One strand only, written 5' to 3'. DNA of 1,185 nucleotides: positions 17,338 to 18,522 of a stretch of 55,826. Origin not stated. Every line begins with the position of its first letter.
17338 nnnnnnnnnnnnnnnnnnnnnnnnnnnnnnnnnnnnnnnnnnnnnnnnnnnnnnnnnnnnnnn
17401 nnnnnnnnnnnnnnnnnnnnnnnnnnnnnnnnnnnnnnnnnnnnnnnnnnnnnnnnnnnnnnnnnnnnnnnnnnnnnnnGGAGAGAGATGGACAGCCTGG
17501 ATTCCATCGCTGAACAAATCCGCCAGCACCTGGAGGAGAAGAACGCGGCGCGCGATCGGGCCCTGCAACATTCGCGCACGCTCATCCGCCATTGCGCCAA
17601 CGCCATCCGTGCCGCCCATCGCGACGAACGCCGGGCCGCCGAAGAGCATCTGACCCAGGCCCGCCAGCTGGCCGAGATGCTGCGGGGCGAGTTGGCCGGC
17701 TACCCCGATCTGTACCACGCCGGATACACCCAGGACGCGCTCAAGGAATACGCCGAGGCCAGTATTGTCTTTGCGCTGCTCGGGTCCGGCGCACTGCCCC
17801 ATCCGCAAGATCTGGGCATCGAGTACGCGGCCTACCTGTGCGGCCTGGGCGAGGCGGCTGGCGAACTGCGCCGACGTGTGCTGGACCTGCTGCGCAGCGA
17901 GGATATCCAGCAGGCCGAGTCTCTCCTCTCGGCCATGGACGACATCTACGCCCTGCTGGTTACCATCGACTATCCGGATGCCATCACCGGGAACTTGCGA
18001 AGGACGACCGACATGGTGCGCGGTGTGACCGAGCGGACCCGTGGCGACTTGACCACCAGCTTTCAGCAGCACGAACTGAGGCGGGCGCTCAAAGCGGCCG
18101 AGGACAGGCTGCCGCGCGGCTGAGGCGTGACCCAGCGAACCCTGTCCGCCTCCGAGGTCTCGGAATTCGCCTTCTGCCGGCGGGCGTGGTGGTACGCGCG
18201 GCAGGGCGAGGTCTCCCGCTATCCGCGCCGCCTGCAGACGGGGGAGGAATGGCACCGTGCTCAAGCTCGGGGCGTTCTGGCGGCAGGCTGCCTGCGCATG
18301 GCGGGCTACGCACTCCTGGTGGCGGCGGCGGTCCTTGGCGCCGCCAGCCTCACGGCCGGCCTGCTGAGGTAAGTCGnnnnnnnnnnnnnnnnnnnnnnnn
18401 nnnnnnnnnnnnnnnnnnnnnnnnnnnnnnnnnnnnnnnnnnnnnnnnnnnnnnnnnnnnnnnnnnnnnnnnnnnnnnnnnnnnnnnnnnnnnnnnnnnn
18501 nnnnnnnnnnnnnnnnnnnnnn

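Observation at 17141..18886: Tight DUF3467 - translin - split Cas4-like nuclease operon wedged between ssb and nadK-recN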

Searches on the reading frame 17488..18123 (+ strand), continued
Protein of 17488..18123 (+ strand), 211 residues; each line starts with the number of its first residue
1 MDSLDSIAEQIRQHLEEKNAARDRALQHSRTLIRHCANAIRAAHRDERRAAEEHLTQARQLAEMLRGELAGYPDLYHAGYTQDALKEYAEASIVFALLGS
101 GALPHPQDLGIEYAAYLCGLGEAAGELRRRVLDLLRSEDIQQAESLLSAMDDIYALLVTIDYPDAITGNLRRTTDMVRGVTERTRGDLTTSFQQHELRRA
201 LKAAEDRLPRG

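Call 28: search_protein_families(library=pfam, proteins=[L086:4740-4970:+, L086:5662-6264:+, L088:9927-10346:+], max_evalue=1)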
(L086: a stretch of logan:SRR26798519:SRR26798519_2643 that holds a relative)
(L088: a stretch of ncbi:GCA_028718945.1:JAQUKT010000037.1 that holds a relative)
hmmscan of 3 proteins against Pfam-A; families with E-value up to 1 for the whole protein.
L086:4740-4970:+ (76 aa): 1 family
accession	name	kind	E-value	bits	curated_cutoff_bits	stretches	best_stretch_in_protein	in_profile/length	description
PF10960.13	Holin_BhlA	-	0.08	13.4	22.6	1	20-49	13-42/70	BhlA holin family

L086:5662-6264:+ (200 aa): 0 families

L088:9927-10346:+ (139 aa): 6 families
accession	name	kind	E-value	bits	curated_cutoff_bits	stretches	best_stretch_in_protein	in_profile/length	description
PF01594.21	AI-2E_transport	-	0.013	15.1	34.3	1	8-113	56-159/327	AI-2E family transporter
PF06103.16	DUF948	-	0.021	15.4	37.2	1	11-82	8-85/89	Bacterial protein of unknown function (DUF948)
PF06398.17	Pex24p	-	0.025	14.1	26.8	1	9-120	59-171/358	Integral peroxisomal membrane peroxin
PF11056.14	UvsY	-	0.034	15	22.8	1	68-99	85-115/128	Recombination, repair and ssDNA binding protein UvsY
PF11368.13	DUF3169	-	0.28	11.2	31.6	1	6-75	53-122/250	Protein of unknown function (DUF3169)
PF07219.19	HemY_N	-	0.75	10.4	31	0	11-34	20-43/107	HemY protein N-terminus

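Call 47: search_protein_families(library=padloc, proteins=[window:17488-18123:+], max_evalue=0.01)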
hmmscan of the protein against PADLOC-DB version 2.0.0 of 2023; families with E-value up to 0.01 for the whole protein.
window:17488-18123:+ (211 aa): 0 families

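Call 54: search_dna_similar(query=window:17488-18123:+, collection=phages, mode=protein, max_evalue=0.001, max_rows=10)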
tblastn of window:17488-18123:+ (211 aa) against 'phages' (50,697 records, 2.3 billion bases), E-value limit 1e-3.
No match.

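Call 59: find_encoding_contigs(protein=P0121, flank=5000, max_places=2)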
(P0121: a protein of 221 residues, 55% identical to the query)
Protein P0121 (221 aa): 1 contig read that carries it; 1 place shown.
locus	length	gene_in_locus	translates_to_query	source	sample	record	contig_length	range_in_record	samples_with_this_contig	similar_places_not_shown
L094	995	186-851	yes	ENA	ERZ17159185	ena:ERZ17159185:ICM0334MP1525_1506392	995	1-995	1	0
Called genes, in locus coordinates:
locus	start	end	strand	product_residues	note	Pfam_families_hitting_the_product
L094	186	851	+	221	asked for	-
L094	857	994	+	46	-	?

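Call 60: find_encoding_contigs(protein=P0128, flank=5000, max_places=2)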
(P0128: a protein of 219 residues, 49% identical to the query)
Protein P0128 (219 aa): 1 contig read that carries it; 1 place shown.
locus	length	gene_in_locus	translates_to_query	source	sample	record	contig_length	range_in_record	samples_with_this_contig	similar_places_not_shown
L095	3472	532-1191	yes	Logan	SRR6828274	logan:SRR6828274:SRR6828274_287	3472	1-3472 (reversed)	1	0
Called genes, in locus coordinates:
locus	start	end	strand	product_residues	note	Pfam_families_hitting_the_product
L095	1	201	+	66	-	?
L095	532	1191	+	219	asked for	PF01997:Translin (faint)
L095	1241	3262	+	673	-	PF03030:H_PPase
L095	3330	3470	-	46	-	?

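Call 61: find_encoding_contigs(protein=P0135, flank=5000, max_places=2)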
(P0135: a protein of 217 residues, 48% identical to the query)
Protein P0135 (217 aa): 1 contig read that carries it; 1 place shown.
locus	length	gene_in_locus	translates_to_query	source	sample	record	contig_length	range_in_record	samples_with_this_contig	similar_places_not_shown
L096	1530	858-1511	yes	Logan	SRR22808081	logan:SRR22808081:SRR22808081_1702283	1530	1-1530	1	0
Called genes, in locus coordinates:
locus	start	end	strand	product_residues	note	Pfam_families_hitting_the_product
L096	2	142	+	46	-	?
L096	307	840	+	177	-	-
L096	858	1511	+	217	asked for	-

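Call 77: find_related_loci(query=A3, collection=viral_contigs, flank=5000)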
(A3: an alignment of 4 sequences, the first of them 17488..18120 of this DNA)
Query A3 (211 aa) in viral_contigs; peptide patterns used: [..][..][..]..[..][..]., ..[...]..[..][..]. (x = any residue, [..] = any of these).
181 stretches matched a pattern, but none encodes a relative of the query by tblastn (E <= 1e-3).

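Call 81: search_protein_families(library=pfam, proteins=[L073:5382-6314:-, L073:6385-7884:-, L073:9130-9801:+, L073:9657-10184:-, L073:10259-10813:-, L073:11191-12288:+, L083:8806-12090:+, L045:7429-7863:+], max_evalue=0.001)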
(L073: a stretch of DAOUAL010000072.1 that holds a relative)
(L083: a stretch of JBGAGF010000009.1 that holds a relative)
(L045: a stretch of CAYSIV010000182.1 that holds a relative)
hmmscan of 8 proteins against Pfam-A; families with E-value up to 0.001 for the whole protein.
L073:5382-6314:- (310 aa): 5 families
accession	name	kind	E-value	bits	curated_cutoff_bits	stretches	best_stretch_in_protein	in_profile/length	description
PF01476.26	LysM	-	4.4e-48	161.4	20.9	3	36-78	1-43/43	LysM domain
PF23473.1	LysM3_LYK4_5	-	4.7e-18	65.4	29.3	1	35-79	4-48/48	LYK4/5 LysM3 domain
PF23472.1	LysM2_CERK1_LYK3_4_5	-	3.7e-09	36.8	27.4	0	93-136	7-54/56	LYK3/4/5 LysM2 domain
PF23446.1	LysM1_NFP_LYK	-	1.2e-05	26.5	36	0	42-79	16-55/60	NFP/LYK LysM1 domain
PF23462.1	LysM3_NFP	-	0.0005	21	28.1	0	37-63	6-32/48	NFP LysM3 domain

L073:6385-7884:- (499 aa): 2 families
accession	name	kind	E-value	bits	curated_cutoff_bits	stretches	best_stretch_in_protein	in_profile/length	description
PF13229.12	Beta_helix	-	7.6e-36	123.6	25.9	3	335-497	9-154/158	Right handed beta helix region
PF05048.19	NosD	-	3.1e-30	105.6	23.6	4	214-346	39-149/212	Periplasmic copper-binding protein (NosD)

L073:9130-9801:+ (223 aa): 2 families
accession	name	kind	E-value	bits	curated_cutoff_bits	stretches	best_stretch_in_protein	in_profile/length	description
PF01930.23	Cas_Cas4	-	3.7e-06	27.5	22.7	1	59-168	53-158/160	Domain of unknown function DUF83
PF12705.13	PDDEXK_1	-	1.1e-05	25.9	22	1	18-168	84-246/247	PD-(D/E)XK nuclease superfamily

L073:9657-10184:- (175 aa): 0 families

L073:10259-10813:- (184 aa): 0 families

L073:11191-12288:+ (365 aa): 1 family
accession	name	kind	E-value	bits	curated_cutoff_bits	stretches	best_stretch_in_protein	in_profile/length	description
PF04055.27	Radical_SAM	-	2e-10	41.5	29.5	1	31-152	2-110/166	Radical SAM superfamily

L083:8806-12090:+ (1094 aa): 10 families
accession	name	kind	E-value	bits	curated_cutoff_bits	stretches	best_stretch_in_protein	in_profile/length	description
PF00069.31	Pkinase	-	1.5e-45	156.1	31.7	1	176-428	1-252/263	Protein kinase domain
PF07714.23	PK_Tyr_Ser-Thr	-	1.5e-31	110.1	23.1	1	179-427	4-248/258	Protein tyrosine and serine/threonine kinase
PF08239.17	SH3_3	-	2.5e-22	79.2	27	2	813-865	3-50/54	Bacterial SH3 domain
PF13676.11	TIR_2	-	1.7e-13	51.6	28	1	4-97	1-99/122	TIR domain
PF08937.16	ThsB_TIR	-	9.7e-08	32.8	21.2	1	25-89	30-93/100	Thoeris protein ThsB, TIR-like domain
PF01636.29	APH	-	1.9e-05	25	23.2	1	290-328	160-199/239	Phosphotransferase enzyme family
PF00018.34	SH3_1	-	0.00017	21.5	22.9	0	655-686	15-46/48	SH3 domain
PF01582.25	TIR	-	0.0004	20.7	21.3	1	14-81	15-82/179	TIR domain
PF06347.19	SH3_4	-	0.00062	19.9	24.1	0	640-689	5-52/56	Bacterial SH3 domain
PF17667.7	Pkinase_fungal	-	0.00093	18.5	24.1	0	296-356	303-368/387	Fungal protein kinase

L045:7429-7863:+ (144 aa): 1 family
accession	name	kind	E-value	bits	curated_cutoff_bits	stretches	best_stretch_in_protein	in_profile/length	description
PF13366.12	PDDEXK_3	-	8.1e-36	123.4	22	1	11-122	3-116/117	PD-(D/E)XK nuclease superfamily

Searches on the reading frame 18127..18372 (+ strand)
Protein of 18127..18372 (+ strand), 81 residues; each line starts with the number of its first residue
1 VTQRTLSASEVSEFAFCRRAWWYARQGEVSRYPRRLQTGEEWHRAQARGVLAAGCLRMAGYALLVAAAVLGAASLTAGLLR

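Call 3: search_protein_families(library=pfam, proteins=[window:18127-18372:+], max_evalue=0.1)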
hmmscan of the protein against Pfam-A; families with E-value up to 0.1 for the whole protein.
window:18127-18372:+ (81 aa): 1 family
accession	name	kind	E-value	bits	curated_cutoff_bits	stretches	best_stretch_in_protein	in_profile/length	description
PF12705.13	PDDEXK_1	-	0.073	13.4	22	1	5-45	1-44/247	PD-(D/E)XK nuclease superfamily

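Call 4: search_protein_families(library=ncbifam, proteins=[window:18127-18372:+], max_evalue=0.1)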
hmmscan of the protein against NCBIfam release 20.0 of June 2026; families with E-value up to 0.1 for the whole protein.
window:18127-18372:+ (81 aa): 1 family
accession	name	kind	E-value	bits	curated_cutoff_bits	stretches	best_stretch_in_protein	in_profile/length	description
TIGR00372.1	cas4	equivalog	0.0031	17.4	65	1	8-50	3-45/180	CRISPR-associated protein Cas4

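Call 47: search_protein_families(library=padloc, proteins=[window:18127-18372:+], max_evalue=0.01)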
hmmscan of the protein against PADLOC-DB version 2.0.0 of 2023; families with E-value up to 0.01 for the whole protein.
window:18127-18372:+ (81 aa): 5 families
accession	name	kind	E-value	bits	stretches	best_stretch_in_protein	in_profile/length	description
PDLC00943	Cas4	-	0.00082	17.4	1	8-50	3-45/180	CRISPR-associated protein Cas4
PDLC01250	Cas4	-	0.0014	17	1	8-48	3-43/168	"CAS-I,CAS-II,CAS-III,CAS-IV,CAS-V,CAS-VI; acquisition_associated"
PDLC01447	Cas4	-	0.0037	15.7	1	4-47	3-45/161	"CAS-I,CAS-II,CAS-III,CAS-IV,CAS-V,CAS-VI; acquisition_associated"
PDLC02035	Cas4d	-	0.0056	14.2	0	3-48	3-48/196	-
PDLC02083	Cas4_II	-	0.0077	14.7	1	8-47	4-44/186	-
